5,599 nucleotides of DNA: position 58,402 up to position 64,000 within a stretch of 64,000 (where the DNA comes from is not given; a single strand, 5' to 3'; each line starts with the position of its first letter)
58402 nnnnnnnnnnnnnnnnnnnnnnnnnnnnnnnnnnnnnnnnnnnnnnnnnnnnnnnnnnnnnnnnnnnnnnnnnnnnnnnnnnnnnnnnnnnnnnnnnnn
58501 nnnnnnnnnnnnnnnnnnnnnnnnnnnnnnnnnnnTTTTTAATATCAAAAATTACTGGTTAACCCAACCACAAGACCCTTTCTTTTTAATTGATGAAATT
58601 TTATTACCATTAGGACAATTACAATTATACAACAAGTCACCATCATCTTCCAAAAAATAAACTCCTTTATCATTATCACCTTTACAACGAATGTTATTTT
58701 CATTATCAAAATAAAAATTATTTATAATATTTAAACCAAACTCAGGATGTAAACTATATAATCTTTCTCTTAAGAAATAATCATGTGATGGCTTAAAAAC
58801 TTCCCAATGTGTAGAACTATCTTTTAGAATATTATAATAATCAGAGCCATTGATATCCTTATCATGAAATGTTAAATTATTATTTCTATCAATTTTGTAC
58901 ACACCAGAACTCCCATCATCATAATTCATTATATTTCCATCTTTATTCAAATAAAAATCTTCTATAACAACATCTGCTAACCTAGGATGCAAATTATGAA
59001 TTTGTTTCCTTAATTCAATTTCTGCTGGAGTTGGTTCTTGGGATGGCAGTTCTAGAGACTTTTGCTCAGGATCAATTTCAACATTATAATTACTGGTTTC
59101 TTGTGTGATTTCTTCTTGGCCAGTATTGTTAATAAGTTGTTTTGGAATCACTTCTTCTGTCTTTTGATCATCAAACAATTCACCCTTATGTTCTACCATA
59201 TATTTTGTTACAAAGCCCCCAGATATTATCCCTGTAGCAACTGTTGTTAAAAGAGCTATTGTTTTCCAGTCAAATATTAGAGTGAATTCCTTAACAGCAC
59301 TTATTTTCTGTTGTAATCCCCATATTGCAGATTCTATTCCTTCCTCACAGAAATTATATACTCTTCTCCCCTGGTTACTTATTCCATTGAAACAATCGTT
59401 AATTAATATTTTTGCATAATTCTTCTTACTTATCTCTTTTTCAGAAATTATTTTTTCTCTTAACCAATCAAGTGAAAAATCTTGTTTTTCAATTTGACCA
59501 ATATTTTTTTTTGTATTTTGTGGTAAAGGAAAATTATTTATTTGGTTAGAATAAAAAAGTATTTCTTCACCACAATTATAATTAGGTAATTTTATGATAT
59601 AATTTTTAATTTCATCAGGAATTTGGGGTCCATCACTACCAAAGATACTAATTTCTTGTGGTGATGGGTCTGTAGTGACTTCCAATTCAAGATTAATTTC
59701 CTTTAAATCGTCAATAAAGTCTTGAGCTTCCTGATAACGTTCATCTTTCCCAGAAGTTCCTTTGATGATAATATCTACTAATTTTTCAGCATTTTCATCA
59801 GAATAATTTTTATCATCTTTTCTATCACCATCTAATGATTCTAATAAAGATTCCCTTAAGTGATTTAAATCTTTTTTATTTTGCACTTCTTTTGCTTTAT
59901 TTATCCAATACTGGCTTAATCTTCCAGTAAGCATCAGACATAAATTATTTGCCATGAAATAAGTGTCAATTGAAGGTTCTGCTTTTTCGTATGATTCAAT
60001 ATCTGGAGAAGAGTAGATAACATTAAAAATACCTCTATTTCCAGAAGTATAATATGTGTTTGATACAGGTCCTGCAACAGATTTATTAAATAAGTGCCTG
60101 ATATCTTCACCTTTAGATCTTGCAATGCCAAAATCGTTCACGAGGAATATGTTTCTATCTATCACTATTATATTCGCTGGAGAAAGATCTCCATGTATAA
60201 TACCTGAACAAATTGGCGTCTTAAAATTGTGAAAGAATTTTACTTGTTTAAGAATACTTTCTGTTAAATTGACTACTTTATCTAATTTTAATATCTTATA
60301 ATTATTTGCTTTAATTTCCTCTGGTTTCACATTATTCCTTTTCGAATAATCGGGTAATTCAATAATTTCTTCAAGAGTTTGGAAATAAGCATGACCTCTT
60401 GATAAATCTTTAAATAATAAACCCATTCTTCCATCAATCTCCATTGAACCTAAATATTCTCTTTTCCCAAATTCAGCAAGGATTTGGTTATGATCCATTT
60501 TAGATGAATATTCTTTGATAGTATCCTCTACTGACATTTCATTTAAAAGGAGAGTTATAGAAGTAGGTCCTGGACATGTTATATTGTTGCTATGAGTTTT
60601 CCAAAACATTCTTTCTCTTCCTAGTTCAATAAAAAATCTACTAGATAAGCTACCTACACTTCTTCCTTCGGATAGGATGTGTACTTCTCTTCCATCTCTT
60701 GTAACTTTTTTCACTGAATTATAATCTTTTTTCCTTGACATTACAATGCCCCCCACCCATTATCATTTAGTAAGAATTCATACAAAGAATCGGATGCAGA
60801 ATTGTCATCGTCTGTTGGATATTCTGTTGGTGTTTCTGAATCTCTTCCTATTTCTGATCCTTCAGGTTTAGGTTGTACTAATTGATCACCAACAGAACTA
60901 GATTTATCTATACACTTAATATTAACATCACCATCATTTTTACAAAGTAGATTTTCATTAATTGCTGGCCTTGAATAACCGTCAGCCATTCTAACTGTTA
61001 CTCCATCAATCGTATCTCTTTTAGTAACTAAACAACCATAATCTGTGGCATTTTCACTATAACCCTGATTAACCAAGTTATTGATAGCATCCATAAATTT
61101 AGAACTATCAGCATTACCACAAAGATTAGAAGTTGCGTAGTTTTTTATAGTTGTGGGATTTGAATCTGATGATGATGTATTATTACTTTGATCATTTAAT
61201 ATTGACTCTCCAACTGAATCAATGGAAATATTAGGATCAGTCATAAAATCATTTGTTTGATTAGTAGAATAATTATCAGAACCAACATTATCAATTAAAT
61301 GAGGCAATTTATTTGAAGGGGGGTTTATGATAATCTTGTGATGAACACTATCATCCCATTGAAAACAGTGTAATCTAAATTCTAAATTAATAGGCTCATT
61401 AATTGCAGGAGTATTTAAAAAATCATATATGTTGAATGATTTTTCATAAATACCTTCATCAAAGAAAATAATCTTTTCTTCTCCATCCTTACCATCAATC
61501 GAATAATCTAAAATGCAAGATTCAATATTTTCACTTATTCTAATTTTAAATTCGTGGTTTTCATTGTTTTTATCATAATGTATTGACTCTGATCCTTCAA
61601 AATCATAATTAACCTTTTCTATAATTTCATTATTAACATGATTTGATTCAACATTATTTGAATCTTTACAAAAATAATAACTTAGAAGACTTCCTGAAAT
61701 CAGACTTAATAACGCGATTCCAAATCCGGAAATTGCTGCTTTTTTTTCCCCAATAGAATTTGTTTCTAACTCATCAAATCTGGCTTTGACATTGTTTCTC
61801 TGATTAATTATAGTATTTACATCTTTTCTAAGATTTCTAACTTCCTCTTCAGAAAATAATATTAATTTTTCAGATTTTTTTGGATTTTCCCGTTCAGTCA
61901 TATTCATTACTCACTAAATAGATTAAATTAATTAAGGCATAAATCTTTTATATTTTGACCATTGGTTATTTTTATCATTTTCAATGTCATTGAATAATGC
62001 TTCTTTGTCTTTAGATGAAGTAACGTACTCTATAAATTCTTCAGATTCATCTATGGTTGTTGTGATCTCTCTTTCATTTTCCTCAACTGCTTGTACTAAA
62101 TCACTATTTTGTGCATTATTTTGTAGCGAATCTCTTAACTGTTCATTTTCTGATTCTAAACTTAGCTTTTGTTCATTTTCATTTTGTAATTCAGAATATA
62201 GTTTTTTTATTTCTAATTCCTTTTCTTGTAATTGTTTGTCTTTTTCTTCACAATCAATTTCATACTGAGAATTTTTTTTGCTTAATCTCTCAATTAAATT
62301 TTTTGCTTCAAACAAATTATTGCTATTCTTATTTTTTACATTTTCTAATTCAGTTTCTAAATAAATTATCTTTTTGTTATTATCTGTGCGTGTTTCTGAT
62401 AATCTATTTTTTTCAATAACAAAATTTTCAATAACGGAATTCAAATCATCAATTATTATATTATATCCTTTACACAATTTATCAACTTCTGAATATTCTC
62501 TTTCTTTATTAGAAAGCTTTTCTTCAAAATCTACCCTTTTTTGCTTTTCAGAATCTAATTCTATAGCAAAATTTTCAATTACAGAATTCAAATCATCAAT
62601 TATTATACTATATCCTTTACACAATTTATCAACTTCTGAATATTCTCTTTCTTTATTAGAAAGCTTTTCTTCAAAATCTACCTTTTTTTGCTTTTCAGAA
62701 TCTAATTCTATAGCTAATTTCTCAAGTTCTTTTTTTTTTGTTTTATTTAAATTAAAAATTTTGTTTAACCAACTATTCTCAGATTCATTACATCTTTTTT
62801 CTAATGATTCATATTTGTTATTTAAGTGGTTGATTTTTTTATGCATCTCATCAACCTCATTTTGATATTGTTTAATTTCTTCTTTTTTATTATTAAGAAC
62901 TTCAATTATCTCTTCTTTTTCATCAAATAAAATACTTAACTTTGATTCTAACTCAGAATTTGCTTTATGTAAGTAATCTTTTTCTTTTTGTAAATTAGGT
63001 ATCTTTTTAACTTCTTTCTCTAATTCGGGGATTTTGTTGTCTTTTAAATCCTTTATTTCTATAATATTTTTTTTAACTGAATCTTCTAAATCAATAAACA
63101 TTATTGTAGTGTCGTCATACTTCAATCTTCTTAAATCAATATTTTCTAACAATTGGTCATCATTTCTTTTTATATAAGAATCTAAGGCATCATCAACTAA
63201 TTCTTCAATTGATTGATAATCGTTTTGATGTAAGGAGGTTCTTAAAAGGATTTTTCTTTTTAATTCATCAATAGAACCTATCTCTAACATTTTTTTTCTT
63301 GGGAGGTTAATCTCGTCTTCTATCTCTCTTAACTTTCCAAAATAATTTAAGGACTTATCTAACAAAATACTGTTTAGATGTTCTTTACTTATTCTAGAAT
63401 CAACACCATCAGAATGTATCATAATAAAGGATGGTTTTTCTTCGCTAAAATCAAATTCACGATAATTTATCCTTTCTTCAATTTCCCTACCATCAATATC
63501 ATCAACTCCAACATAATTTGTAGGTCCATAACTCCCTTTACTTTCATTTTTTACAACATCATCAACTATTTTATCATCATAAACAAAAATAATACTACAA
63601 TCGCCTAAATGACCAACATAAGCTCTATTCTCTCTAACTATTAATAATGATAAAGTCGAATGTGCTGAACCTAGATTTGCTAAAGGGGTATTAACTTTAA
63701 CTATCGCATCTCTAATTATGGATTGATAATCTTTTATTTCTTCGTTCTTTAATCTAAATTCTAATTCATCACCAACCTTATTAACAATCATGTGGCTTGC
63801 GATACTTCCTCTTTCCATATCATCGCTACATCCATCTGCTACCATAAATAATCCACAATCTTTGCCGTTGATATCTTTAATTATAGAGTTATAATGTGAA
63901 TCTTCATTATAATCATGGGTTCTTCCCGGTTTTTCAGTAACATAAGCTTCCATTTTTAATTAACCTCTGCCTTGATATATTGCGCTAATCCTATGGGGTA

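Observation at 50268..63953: Candidate undescribed envelope-associated machine: two ATPases, coiled-coil and bitopic membrane proteins, and a kinase/PP2C pair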

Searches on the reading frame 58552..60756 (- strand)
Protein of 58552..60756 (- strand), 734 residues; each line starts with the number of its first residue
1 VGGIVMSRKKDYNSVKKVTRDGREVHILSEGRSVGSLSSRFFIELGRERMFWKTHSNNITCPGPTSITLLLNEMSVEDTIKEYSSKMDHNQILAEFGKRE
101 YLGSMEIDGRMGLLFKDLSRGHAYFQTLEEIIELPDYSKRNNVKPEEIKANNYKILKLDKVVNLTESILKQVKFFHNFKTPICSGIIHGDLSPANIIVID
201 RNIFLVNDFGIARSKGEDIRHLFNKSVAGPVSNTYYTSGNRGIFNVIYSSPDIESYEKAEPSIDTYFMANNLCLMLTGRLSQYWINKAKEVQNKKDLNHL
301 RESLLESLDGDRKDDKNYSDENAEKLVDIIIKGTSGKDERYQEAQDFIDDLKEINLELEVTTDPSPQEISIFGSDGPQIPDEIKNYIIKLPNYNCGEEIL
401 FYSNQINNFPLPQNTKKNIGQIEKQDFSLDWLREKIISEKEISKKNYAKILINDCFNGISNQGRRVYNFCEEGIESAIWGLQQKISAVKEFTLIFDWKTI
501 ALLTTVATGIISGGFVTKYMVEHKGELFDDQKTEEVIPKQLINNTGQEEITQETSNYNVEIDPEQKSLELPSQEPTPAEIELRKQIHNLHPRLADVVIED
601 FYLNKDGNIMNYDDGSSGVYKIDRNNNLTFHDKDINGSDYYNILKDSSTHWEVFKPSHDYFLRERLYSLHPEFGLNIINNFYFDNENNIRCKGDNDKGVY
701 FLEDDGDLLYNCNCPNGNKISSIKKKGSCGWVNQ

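Call 4: search_protein_families(library=pfam, proteins=[window:58552-60756:-], max_evalue=1)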
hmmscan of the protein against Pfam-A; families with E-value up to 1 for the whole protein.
window:58552-60756:- (734 aa): 5 families
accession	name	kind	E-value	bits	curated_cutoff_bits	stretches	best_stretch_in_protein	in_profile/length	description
PF00069.31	Pkinase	-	4e-06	26.8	31.7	1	154-333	93-233/263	Protein kinase domain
PF01163.29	RIO1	-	0.02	15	22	1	141-206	81-146/187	RIO domain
PF03109.22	ABC1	-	0.021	14.4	22.9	1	173-226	175-228/244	ABC1 atypical kinase-like domain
PF07714.23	PK_Tyr_Ser-Thr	-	0.022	14.5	23.1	1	185-217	122-154/258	Protein tyrosine and serine/threonine kinase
PF19974.5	TCAD9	-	0.26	10.8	40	1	183-209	296-321/429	Ternary complex associated domain 9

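Call 5: search_protein_families(library=phrogs, proteins=[window:58552-60756:-], max_evalue=0.1)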
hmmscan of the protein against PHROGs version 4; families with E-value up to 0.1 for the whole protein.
window:58552-60756:- (734 aa): 2 families
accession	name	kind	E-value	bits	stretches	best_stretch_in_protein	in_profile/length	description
phrog_2361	-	other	8.5e-16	58.9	1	150-357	101-272/415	serine-threonine kinase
phrog_1152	-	lysis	0.03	15.3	0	493-554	5-66/127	Rz-like spanin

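Call 11: search_protein_families(library=padloc, proteins=[window:58552-60756:-], max_evalue=0.01)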
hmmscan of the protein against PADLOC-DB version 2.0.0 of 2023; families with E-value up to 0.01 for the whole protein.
window:58552-60756:- (734 aa): 21 families
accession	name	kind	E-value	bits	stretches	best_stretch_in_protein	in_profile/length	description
PDLC04042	PD-T4-6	-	5.5e-11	40.6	1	154-360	104-278/292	-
PDLC04048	PD-T4-6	-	3.9e-10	37.6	1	152-352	104-270/354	-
PDLC04047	PD-T4-6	-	9.9e-10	36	1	155-354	107-272/327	-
PDLC04060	PD-T4-6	-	3.8e-09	34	1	154-215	103-158/486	-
PDLC04057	PD-T4-6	-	4.8e-08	30.4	1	156-368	105-283/443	-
PDLC04061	PD-T4-6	-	1.6e-06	25.9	1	155-214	116-169/510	-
PDLC04043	PD-T4-6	-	3.4e-06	24.4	1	185-355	135-278/452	-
PDLC04059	PD-T4-6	-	9.4e-06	22.9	1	155-214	106-160/433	-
PDLC04054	PD-T4-6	-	1.2e-05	23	1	158-279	110-210/347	-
PDLC04053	PD-T4-6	-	1.7e-05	22.4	1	155-217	106-163/311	-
PDLC04056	PD-T4-6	-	2.2e-05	21.8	1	156-218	104-158/415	-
PDLC04138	mad6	-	3.9e-05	20.7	1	156-294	150-268/659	mads_6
PDLC04063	PD-T4-6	-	5.9e-05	20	1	154-356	114-288/564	-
PDLC03920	MkoA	-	6.4e-05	19.4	1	184-387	141-307/1112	-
PDLC04051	PD-T4-6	-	7e-05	19.9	1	186-355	158-295/476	-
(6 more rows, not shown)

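Call 12: search_protein_families(library=ncbifam, proteins=[window:58552-60756:-], max_evalue=0.01)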
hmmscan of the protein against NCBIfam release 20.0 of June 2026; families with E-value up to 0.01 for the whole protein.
window:58552-60756:- (734 aa): 8 families
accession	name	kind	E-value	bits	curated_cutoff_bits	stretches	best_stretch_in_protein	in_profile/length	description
NF033483.0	PknB_PASTA_kin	equivalog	3.9e-09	36.1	450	1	154-357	102-271/563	Stk1 family PASTA domain-containing Ser/Thr kinase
NF011462.0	PRK14879.1-3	equivalog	2.2e-05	24.3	174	1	184-214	101-130/192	Kae1-associated kinase Bud32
TIGR03724.2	arch_bud32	equivalog_domain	0.00013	21.5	125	1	184-217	104-136/193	KEOPS complex kinase/ATPase Bud32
NF052427.1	StpK7MSMEG_1200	equivalog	0.00013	20.6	900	1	182-218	125-161/601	serine/threonine protein kinase StpK7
NF011464.0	PRK14879.1-7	equivalog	0.0023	17.7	246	1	156-216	100-159/221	Kae1-associated kinase Bud32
NF011461.0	PRK14879.1-2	equivalog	0.0029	17.4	372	0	159-215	100-149/225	Kae1-associated kinase Bud32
NF011460.0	PRK14879.1-1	equivalog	0.0062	15.7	199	1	184-215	128-160/232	Kae1-associated kinase Bud32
NF011463.0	PRK14879.1-4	equivalog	0.0097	15.3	188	0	184-216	133-164/237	Kae1-associated kinase Bud32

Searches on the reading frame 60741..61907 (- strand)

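Call 4: search_protein_families(library=pfam, proteins=[window:60741-61907:-], max_evalue=1)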
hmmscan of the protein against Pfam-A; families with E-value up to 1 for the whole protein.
window:60741-61907:- (388 aa): 0 families

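Call 5: search_protein_families(library=phrogs, proteins=[window:60741-61907:-], max_evalue=0.1)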
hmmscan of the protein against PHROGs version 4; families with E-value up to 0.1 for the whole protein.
window:60741-61907:- (388 aa): 1 family
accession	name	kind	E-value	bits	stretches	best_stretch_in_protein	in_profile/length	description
phrog_23525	-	unknown function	0.1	13.5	0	53-87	3-37/50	-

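Call 11: search_protein_families(library=padloc, proteins=[window:60741-61907:-], max_evalue=0.01)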
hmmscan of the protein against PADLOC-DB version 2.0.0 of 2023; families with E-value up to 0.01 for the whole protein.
window:60741-61907:- (388 aa): 0 families

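Call 12: search_protein_families(library=ncbifam, proteins=[window:60741-61907:-], max_evalue=0.01)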
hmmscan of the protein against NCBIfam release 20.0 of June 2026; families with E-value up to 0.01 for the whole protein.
window:60741-61907:- (388 aa): 0 families

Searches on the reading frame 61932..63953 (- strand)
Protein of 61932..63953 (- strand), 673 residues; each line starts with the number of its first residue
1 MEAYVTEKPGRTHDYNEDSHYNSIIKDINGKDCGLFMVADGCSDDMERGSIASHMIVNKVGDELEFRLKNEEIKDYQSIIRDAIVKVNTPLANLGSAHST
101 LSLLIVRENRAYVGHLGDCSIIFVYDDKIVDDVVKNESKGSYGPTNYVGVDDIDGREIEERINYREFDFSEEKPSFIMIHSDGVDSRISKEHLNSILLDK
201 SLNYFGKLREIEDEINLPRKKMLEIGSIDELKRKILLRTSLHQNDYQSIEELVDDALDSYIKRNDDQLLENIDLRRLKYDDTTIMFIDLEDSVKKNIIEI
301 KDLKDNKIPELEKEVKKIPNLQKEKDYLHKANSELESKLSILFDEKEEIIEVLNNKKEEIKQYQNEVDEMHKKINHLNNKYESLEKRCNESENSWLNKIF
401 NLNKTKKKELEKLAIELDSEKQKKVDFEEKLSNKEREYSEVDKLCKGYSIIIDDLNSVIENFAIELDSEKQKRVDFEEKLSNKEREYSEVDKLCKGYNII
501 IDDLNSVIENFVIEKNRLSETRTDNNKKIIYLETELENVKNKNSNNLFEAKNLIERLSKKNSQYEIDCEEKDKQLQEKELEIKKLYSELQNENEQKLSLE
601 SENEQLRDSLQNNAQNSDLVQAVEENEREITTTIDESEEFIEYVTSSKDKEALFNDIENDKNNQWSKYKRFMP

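Call 4: search_protein_families(library=pfam, proteins=[window:61932-63953:-], max_evalue=1)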
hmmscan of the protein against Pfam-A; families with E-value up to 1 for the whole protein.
window:61932-63953:- (673 aa): 5 families
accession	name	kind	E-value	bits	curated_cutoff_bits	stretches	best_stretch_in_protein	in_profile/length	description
PF13672.11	PP2C_2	-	2.4e-12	47.3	24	1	30-193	21-184/209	Protein phosphatase 2C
PF09728.14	Taxilin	-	0.0012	18.5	30.3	1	303-415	177-287/302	Myosin-like coiled-coil protein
PF05010.19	TACC_C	-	0.0033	17.6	29.9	1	278-446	30-198/201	Transforming acidic coiled-coil-containing protein (TACC), C-terminal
PF08653.15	DASH_Dam1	-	0.057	13.7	26.6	1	359-396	4-40/56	DASH complex subunit Dam1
PF17905.7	KH_GLD-3_4th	-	0.16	12.6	23.3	1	609-647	5-43/80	GLD-3 4th KH domain (aka KH5)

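Call 5: search_protein_families(library=phrogs, proteins=[window:61932-63953:-], max_evalue=0.1)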
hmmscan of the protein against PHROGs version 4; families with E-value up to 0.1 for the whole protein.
window:61932-63953:- (673 aa): 2 families
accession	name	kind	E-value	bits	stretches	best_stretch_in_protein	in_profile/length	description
phrog_5650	-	unknown function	0.0012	18.7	1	31-195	304-479/565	-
phrog_35036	-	unknown function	0.039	14.9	0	420-456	11-49/63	-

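Call 11: search_protein_families(library=padloc, proteins=[window:61932-63953:-], max_evalue=0.01)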
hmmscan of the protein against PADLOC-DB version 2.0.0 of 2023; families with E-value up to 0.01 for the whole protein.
window:61932-63953:- (673 aa): 2 families
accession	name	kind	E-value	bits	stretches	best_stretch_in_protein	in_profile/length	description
PDLC04518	PDC-M21C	-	1.3e-05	22.6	1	30-125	27-119/243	-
PDLC00581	JetC3|JetC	-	0.0002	17.3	1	239-521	899-1167/1473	DUF3584 domain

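Call 12: search_protein_families(library=ncbifam, proteins=[window:61932-63953:-], max_evalue=0.01)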
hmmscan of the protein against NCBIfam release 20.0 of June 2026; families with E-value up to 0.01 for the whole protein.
window:61932-63953:- (673 aa): 4 families
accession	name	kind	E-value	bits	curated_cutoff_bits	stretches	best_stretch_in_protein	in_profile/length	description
NF033484.1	Stp1_PP2C_phos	equivalog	3.2e-09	36.6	230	1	9-129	4-122/232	Stp1/IreP family PP2C-type Ser/Thr phosphatase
NF003422.0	PRK04863.1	equivalog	7.1e-05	20.6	699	1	302-638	293-623/1486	chromosome partition protein MukB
TIGR02168.1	SMC_prok_B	equivalog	8.1e-05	20.5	567.35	2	309-488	295-473/1181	chromosome segregation protein SMC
TIGR02169.1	SMC_prok_A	equivalog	0.0018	16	729.4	0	404-648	720-959/1165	chromosome segregation protein SMC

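Call 76: find_encoding_contigs(protein=window:61932-63953:-, flank=10000, max_places=2)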
Protein window:61932-63953:- (673 aa): no gene with exactly this product is on record in the collection.
